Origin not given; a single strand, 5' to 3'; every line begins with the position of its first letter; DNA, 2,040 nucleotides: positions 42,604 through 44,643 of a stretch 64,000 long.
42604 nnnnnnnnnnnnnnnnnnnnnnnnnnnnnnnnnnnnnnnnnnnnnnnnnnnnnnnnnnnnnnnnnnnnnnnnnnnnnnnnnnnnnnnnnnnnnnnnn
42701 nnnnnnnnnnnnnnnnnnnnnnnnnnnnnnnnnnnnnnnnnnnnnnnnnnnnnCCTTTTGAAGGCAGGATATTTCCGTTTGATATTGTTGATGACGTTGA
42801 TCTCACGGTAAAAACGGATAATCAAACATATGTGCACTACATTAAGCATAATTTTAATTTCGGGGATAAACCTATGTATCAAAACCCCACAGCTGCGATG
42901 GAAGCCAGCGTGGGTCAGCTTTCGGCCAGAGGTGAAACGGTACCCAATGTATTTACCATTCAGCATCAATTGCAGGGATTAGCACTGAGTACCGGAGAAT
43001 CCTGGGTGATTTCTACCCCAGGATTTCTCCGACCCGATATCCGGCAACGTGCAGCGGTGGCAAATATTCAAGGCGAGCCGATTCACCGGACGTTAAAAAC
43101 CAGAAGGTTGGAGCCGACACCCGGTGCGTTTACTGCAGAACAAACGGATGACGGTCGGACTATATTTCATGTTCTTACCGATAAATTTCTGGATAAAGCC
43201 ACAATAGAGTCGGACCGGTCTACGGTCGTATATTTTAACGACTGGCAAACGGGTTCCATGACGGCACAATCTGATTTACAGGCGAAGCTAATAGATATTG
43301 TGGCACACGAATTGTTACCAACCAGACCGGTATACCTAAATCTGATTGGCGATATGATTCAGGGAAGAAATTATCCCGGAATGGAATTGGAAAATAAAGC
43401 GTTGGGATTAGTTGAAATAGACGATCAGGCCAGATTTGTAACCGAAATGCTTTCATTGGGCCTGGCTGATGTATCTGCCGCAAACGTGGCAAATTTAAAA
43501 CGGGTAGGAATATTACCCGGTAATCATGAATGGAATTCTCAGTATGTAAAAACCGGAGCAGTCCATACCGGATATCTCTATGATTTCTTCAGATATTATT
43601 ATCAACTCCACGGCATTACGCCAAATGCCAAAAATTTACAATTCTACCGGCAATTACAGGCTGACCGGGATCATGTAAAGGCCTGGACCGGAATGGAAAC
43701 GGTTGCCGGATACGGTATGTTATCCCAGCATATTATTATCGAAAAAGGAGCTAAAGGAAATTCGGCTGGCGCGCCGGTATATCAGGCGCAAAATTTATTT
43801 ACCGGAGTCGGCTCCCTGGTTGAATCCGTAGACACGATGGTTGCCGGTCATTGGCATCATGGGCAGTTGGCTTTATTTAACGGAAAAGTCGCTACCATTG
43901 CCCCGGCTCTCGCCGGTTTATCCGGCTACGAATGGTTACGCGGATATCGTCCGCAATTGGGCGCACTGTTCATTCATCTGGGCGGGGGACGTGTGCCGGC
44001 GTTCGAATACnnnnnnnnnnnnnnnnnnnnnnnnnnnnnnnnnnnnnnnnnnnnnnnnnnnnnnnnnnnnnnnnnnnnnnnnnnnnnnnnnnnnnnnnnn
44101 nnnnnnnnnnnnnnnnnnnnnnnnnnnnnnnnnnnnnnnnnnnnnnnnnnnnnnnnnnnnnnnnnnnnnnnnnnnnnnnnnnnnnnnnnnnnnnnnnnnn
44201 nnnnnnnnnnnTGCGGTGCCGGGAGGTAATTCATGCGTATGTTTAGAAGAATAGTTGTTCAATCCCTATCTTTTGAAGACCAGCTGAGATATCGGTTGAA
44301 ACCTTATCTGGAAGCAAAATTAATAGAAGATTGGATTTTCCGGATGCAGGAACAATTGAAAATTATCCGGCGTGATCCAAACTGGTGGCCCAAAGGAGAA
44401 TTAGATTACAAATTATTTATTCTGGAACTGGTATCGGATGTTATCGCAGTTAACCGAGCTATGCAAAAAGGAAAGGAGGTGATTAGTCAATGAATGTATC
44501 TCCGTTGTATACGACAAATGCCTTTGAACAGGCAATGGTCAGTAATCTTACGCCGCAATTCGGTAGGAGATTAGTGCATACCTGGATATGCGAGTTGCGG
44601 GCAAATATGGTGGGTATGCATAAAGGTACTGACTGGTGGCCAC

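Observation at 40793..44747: Uncharacterised three-gene module: 1074-aa multidomain calcineurin-like phosphoesterase plus two overlapping small paralogs, behind an AT-rich palindromic control region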

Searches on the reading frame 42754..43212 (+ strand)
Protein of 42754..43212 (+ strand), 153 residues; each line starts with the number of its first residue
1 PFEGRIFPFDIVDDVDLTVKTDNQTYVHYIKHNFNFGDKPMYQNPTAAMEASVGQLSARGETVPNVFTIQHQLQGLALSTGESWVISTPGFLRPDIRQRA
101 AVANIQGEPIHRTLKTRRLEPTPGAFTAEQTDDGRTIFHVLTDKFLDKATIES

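Call 102: search_solved_structures(query=A7, max_evalue=10)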
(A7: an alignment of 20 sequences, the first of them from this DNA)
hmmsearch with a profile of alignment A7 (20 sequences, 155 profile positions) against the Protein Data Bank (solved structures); distinct sequences matched with E-value up to 10: 0.
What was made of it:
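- On PolD DP1 / polymerase B-subunit family: A profile of the middle beta-rich domain finds nothing in the PDB (call 102).
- Closest known: Archaeal DNA polymerase D small subunit DP1. Different: The active domain is preceded by a winged helix and a dead MPE copy rather than a demonstrable OB fold: a profile of the middle domain finds nothing in the PDB (call 102).
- Tried and rejected: A profile of the middle domain found nothing in the PDB (call 102), so an OB fold could not be confirmed.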

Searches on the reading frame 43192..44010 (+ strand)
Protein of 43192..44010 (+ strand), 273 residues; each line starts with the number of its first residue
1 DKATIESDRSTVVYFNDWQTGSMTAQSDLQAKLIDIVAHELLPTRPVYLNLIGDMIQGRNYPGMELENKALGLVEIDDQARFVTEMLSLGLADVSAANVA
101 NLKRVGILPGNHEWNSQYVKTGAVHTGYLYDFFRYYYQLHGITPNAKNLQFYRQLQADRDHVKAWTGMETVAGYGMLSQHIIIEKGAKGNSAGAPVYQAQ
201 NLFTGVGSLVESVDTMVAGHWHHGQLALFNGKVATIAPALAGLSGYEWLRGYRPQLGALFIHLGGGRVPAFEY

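Call 45: find_related_loci(query=A4, collection=genome_contigs, flank=9000)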
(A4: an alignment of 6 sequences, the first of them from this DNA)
Query A4 (273 aa) in genome_contigs; peptide patterns used: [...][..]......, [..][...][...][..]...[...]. (x = any residue, [..] = any of these).
194 stretches matched a pattern; 10 encode a relative of the query (tblastn E <= 1e-3); 10 distinct loci.
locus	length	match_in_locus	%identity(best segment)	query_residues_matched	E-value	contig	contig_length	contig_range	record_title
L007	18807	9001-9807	51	7-273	3e-88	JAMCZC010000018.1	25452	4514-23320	MAG: Patescibacteria group bacterium isolate FK_Sedi_B_Bin.322 NODE_6257_length_25452_cov_39.4265, whole genome shotgun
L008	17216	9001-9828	46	1-273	1e-81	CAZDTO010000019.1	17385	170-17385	MAG TPA_asm: uncultured Gammaproteobacteria bacterium isolate binchicken_co38_474 genome assembly, contig: NODE_6897_len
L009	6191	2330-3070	45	7-254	8e-73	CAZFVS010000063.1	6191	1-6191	MAG TPA_asm: uncultured Gammaproteobacteria bacterium isolate SRP269290_co2_8 genome assembly, contig: NODE_18684_length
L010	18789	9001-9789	40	7-273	1e-67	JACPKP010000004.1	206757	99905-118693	MAG: Candidatus Daviesbacteria bacterium isolate NC_groundwater_498_Ag_S-0.1um_40_17 S35_SO-1_scaffold_131973, whole gen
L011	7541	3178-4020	40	1-273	5e-60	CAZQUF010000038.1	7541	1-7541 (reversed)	MAG TPA_asm: uncultured Candidatus Saccharibacteria bacterium isolate binchicken_co50_64 genome assembly, contig: NODE_1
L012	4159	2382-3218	38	3-273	9e-59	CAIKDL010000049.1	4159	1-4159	uncultured bacterium isolate AM-lipid-01-D7_bin-1316 genome assembly, contig: bin-1316:049/146, whole genome shotgun seq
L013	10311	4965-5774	38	2-272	1e-57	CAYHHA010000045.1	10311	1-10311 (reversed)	MAG TPA_asm: uncultured Gammaproteobacteria bacterium isolate ERP119702_co3_129 genome assembly, contig: NODE_5015_lengt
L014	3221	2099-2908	36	1-272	1e-49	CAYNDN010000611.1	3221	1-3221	MAG TPA_asm: uncultured Lentimicrobiaceae bacterium isolate SRP141376_co3_49 genome assembly, contig: NODE_73260_length_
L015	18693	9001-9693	29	11-252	2e-23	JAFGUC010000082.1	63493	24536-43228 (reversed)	MAG: Candidatus Woesearchaeota archaeon isolate ZodW_maxbin.125 k87_23341227, whole genome shotgun sequence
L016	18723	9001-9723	27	11-257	1e-16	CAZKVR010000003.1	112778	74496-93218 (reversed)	MAG TPA_asm: uncultured Methanosarcinales archaeon isolate SRP252850_co1_51 genome assembly, contig: NODE_123_length_112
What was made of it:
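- Tried and rejected: Its genome is not among the GTDB representatives scanned (call 45).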

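Call 49: search_protein_families(library=pfam, proteins=[L010:6690-7532:-, L009:50-883:-, L016:5635-6498:-, L015:5168-6562:-, L008:4282-6846:+, L011:610-1137:+, L007:9983-10840:-, L008:10025-10792:-, L016:9978-10388:+], max_evalue=0.01)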
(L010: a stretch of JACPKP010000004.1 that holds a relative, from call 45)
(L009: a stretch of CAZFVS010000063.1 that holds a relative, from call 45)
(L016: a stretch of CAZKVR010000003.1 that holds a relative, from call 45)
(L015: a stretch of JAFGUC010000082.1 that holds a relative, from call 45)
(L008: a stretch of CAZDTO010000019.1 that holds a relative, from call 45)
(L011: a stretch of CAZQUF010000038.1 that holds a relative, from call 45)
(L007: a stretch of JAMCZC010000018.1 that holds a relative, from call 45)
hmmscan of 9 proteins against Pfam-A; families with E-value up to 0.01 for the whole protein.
L010:6690-7532:- (280 aa): 4 families
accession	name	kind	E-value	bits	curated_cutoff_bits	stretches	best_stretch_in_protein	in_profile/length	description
PF01381.28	HTH_3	-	1.3e-05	25.6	23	1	56-98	9-51/55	Helix-turn-helix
PF16804.11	DUF5071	-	0.0054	17.5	27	0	182-247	48-113/119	Domain of unknown function (DUF5071)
PF13560.12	HTH_31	-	0.0059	17.3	27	0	55-97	13-56/64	Helix-turn-helix domain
PF12844.13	HTH_19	-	0.0075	16.6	30.2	0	56-97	12-53/64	Helix-turn-helix domain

L009:50-883:- (277 aa): 2 families
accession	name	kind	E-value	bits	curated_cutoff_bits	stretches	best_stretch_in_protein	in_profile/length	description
PF01381.28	HTH_3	-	1.5e-06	28.6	23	1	52-97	7-52/55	Helix-turn-helix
PF13560.12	HTH_31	-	6.8e-05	23.5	27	1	53-98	13-59/64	Helix-turn-helix domain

L016:5635-6498:- (287 aa): 1 family
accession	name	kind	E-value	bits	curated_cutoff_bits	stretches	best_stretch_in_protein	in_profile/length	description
PF04014.23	MazE_antitoxin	-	1.6e-05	25.2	24.7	1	10-47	4-41/48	Antidote-toxin recognition MazE, bacterial antitoxin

L015:5168-6562:- (464 aa): 2 families
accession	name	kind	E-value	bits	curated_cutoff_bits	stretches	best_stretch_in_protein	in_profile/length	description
PF07690.21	MFS_1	-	7.3e-23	81.5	33.4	2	234-412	5-184/347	Major Facilitator Superfamily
PF12832.13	MFS_1_like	-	0.00039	20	25.2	1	37-374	20-357/373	MFS_1 like family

L008:4282-6846:+ (854 aa): 5 families
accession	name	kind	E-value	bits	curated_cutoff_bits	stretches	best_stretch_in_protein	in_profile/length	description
PF00122.25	E1-E2_ATPase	-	7.4e-44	149.9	28.1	1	130-322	5-181/181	E1-E2 ATPase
PF00689.26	Cation_ATPase_C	-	3.8e-18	66.3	27.3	1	681-842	1-174/175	Cation transporting ATPase, C-terminus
PF00690.31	Cation_ATPase_N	-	1.1e-16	60.6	20.4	1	23-86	3-68/69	Cation transporter/ATPase, N-terminus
PF00702.32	Hydrolase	-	2.4e-12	48.1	26.4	1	338-612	1-191/191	haloacid dehalogenase-like hydrolase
PF13246.12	Cation_ATPase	-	2.3e-09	37.6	21.7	1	400-448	40-90/91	Cation transport ATPase (P-type)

L011:610-1137:+ (175 aa): 0 families

L007:9983-10840:- (285 aa): 2 families
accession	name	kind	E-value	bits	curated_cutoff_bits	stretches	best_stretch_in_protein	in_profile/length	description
PF00763.28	THF_DHG_CYH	-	1e-29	103.5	32.8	1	3-117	1-115/115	Tetrahydrofolate dehydrogenase/cyclohydrolase, catalytic domain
PF02882.25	THF_DHG_CYH_C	-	1.2e-28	99.9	27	1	154-276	34-158/160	Tetrahydrofolate dehydrogenase/cyclohydrolase, NAD(P)-binding domain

L008:10025-10792:- (255 aa): 1 family
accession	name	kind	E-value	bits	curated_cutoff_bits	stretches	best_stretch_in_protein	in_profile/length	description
PF02673.24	BacA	-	9.1e-63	212.8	33.4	1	1-248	14-256/257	Bacitracin resistance protein BacA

L016:9978-10388:+ (136 aa): 1 family
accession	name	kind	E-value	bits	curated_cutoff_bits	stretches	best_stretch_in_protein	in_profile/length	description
PF22148.1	Fervidolysin_NPro-like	-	0.00038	21.2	21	1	9-83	12-79/81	Fervidolysin N-terminal prodomain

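Call 59: find_related_loci(query=A4, collection=metagenome_contigs, flank=6000)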
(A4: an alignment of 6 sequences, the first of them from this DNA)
Query A4 (273 aa) in metagenome_contigs; peptide patterns used: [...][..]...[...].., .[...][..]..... (x = any residue, [..] = any of these).
204 stretches matched a pattern; 11 encode a relative of the query (tblastn E <= 1e-3); 11 distinct loci.
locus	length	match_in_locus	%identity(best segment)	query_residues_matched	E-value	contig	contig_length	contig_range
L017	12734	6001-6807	51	7-273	9e-85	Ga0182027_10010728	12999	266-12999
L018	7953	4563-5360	47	9-272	1e-77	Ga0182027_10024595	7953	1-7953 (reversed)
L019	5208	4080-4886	47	1-273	9e-78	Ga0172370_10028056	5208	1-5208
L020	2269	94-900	47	1-273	6e-80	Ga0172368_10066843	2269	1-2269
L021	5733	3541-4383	40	1-273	2e-60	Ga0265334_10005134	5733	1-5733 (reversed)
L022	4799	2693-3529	37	1-273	8e-55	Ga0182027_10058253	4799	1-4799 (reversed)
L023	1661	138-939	38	1-272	4e-50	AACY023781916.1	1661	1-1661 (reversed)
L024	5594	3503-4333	35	1-270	2e-48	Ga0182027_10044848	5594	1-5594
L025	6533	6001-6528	35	1-167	6e-32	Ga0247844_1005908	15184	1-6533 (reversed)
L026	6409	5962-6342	44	1-126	9e-29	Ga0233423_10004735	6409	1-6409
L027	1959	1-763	26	18-266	7e-14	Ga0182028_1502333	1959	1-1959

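Call 76: search_protein_families(library=pfam, proteins=[L016:10443-12614:+, L016:12651-16940:+, L016:4710-5588:-, L015:9980-10645:+, L015:10682-11779:+, L017:7059-8045:+, L017:1570-3048:-, L018:6242-7396:+, L013:5990-6706:+, L011:4352-5053:+], max_evalue=0.001)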
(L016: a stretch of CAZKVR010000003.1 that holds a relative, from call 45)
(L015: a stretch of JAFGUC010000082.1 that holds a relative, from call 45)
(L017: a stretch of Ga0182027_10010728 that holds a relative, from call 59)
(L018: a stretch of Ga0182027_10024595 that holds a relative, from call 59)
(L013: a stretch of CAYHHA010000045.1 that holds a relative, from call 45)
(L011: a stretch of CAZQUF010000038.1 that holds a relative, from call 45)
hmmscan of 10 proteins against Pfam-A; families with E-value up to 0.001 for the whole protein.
L016:10443-12614:+ (723 aa): 5 families
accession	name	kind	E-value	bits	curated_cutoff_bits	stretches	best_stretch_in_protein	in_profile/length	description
PF09334.17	tRNA-synt_1g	-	1.5e-154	514.9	20.1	1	8-402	2-391/391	tRNA synthetases class I (M)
PF01588.26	tRNA_bind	-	7.6e-29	100.1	27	1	575-663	1-92/96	Putative tRNA binding domain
PF19303.5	Anticodon_3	-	2.5e-18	66.9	23.5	1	413-559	1-151/152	Anticodon binding domain of methionyl tRNA ligase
PF00133.28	tRNA-synt_1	-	1.7e-08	34.1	22.7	1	9-254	27-247/414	tRNA synthetases class I (I, L, M and V)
PF08264.19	Anticodon_1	-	1.6e-06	28.5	25.1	1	435-516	13-96/148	Anticodon-binding domain of tRNA ligase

L016:12651-16940:+ (1429 aa): 0 families

L016:4710-5588:- (292 aa): 0 families

L015:9980-10645:+ (221 aa): 1 family
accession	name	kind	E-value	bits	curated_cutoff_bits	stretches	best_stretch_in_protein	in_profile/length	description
PF01255.24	Prenyltransf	-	7.3e-74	248.4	27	1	7-220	1-219/219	Putative undecaprenyl diphosphate synthase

L015:10682-11779:+ (365 aa): 4 families
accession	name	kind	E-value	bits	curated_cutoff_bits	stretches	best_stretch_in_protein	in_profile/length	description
PF13793.12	Pribosyltran_N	-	3.6e-22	78.9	25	1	36-136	13-113/117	N-terminal domain of ribose phosphate pyrophosphokinase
PF14572.12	Pribosyl_synth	-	5.8e-15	56.2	27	1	230-346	76-183/184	Phosphoribosyl synthetase-associated domain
PF00156.33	Pribosyltran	-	6.8e-09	35.7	26.3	1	179-274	23-124/158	Phosphoribosyl transferase domain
PF14681.12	UPRTase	-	8.9e-05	22.5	27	1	217-288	100-171/206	Uracil phosphoribosyltransferase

L017:7059-8045:+ (328 aa): 0 families

L017:1570-3048:- (492 aa): 0 families

L018:6242-7396:+ (384 aa): 1 family
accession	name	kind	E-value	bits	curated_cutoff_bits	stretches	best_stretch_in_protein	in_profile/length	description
PF10343.14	Q_salvage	-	1.2e-26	94.4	25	1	208-382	110-283/285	Queuosine salvage protein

L013:5990-6706:+ (238 aa): 8 families
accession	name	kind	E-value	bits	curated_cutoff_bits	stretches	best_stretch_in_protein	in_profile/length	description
PF01712.25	dNK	-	9.6e-44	150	27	1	32-235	1-201/203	Deoxynucleoside kinase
PF13238.12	AAA_18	-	8.6e-07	29.9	29.4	1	32-175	1-115/128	AAA domain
PF13671.12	AAA_33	-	3.3e-05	24.6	27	1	31-179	1-128/143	AAA domain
PF02223.23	Thymidylate_kin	-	9.8e-05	22.6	27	0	139-201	105-176/185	Thymidylate kinase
PF13207.12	AAA_17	-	0.00026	21.7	27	0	36-59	2-25/136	AAA domain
PF01202.28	SKI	-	0.00047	20.7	22.1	0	38-59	1-22/159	Shikimate kinase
PF02367.23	TsaE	-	0.00077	19.9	26.6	0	25-56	17-48/128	Threonylcarbamoyl adenosine biosynthesis protein TsaE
PF13521.12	AAA_28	-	0.00078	20.1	27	0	32-64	2-34/164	AAA domain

L011:4352-5053:+ (233 aa): 0 families

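Call 107: find_related_loci(query=A4, collection=viral_contigs, flank=5000)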
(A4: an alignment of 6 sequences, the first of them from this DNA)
Query A4 (273 aa) in viral_contigs; peptide patterns used: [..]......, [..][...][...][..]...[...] (x = any residue, [..] = any of these).
62 stretches matched a pattern, but none encodes a relative of the query by tblastn (E <= 1e-3).
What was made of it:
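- Closest known: Phage 'DNA polymerase II small subunit'-like metallophosphatases / PHROG 284 exonuclease. Different: The family studied here is chromosomal and has no relatives on IMG/VR contigs (call 107).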

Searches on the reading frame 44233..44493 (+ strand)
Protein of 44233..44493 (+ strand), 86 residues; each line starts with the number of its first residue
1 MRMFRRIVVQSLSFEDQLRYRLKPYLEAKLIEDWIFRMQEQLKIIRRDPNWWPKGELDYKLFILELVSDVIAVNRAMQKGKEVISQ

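Call 3: search_protein_families(library=pfam, proteins=[window:44233-44493:+], max_evalue=1)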
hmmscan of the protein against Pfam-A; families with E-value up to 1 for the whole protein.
window:44233-44493:+ (86 aa): 0 families

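Call 4: search_protein_families(library=padloc, proteins=[window:44233-44493:+], max_evalue=1)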
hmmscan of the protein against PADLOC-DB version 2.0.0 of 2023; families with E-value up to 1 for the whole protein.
window:44233-44493:+ (86 aa): 0 families

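Call 5: search_protein_families(library=ncbifam, proteins=[window:44233-44493:+], max_evalue=1)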
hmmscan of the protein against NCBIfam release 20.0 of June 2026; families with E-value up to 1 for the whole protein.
window:44233-44493:+ (86 aa): 0 families

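Call 19: find_homologous_proteins(query=A1, max_evalue=0.01)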
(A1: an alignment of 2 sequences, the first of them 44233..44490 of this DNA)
Query A1 (2 sequences) (86 aa, profile of the alignment): 2 proteins with E <= 0.01 among 4 candidates.
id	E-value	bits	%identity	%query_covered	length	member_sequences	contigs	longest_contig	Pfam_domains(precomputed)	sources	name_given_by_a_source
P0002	6.4e-41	156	22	69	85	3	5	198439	-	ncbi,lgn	-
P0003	2.6e-39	151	100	100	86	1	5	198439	-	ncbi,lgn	-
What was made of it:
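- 44233..44493 (+): Small paralog A (86 aa, pI 9.6), lineage-specific. Only self-hits in the database (call 19).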

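Call 25: find_encoding_contigs(protein=P0003, flank=10000, max_places=10)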
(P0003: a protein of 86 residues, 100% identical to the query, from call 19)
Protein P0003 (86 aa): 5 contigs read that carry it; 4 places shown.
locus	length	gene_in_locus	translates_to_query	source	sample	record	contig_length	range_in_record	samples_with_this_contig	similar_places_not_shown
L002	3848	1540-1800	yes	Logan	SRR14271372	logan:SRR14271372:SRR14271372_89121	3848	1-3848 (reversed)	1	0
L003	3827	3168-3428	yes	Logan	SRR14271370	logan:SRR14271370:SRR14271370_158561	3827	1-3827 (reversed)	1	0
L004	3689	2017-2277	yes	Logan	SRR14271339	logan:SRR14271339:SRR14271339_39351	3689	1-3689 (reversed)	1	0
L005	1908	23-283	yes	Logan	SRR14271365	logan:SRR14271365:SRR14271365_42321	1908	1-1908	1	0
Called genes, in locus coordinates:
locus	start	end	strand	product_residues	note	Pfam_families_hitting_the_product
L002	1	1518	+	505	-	?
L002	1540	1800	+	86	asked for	-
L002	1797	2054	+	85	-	-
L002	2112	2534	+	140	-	PF08570:DUF1761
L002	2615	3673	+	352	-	PF02129:Peptidase_S15, PF01738:DLH (faint), PF20434:BD-FAE, PF00561:Abhydrolase_1 (weak), PF12146:Hydrolase_4, PF12697:Abhydrolase_6, PF00326:Peptidase_S9, PF07859:Abhydrolase_3 (weak)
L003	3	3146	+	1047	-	?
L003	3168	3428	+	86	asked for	-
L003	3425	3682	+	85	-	-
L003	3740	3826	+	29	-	?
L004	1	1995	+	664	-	?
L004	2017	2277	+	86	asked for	-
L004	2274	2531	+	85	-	-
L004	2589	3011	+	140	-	PF08570:DUF1761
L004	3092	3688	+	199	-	?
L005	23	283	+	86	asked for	-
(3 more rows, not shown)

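Call 53: search_protein_families(library=phrogs, proteins=[window:44233-44493:+], max_evalue=0.1)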
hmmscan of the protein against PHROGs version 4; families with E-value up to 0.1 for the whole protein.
window:44233-44493:+ (86 aa): 0 families

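Call 54: search_solved_structures(query=A1, max_evalue=10)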
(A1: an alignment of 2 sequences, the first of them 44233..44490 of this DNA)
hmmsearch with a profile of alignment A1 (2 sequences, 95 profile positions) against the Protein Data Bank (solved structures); distinct sequences matched with E-value up to 10: 1.
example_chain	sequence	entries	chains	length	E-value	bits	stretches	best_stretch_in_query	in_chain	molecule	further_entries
7rj1_A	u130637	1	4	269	0.2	14.9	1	11-43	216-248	Chorismate mutase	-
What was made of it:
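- Tried and rejected: The small-protein profile found nothing credible in the PDB (call 54), PHROGs (call 53) or Pfam (call 3).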

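Call 92: search_protein_families(library=pfam, proteins=[L028:653-1684:+, L028:1705-1950:+, L028:1943-2200:+], max_evalue=1)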
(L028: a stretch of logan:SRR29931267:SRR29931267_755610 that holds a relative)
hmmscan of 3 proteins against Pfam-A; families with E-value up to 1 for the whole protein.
L028:653-1684:+ (343 aa): 1 family
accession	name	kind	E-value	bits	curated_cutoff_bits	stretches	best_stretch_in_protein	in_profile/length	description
PF00383.29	dCMP_cyt_deam_1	-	0.0069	16.7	25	1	47-136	12-92/102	Cytidine and deoxycytidylate deaminase zinc-binding region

L028:1705-1950:+ (81 aa): 0 families

L028:1943-2200:+ (85 aa): 0 families

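Call 108: find_related_loci(query=window:44233-44490:+, collection=viral_contigs, flank=3000)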
Query window:44233-44490:+ (86 aa) in viral_contigs; peptide patterns used: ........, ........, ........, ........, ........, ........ (x = any residue, [..] = any of these).
7 stretches matched a pattern, but none encodes a relative of the query by tblastn (E <= 1e-3).
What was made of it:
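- There are no relatives on viral contigs (calls 107, 108).
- Tried and rejected: Viral contig scans were negative (calls 107, 108).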
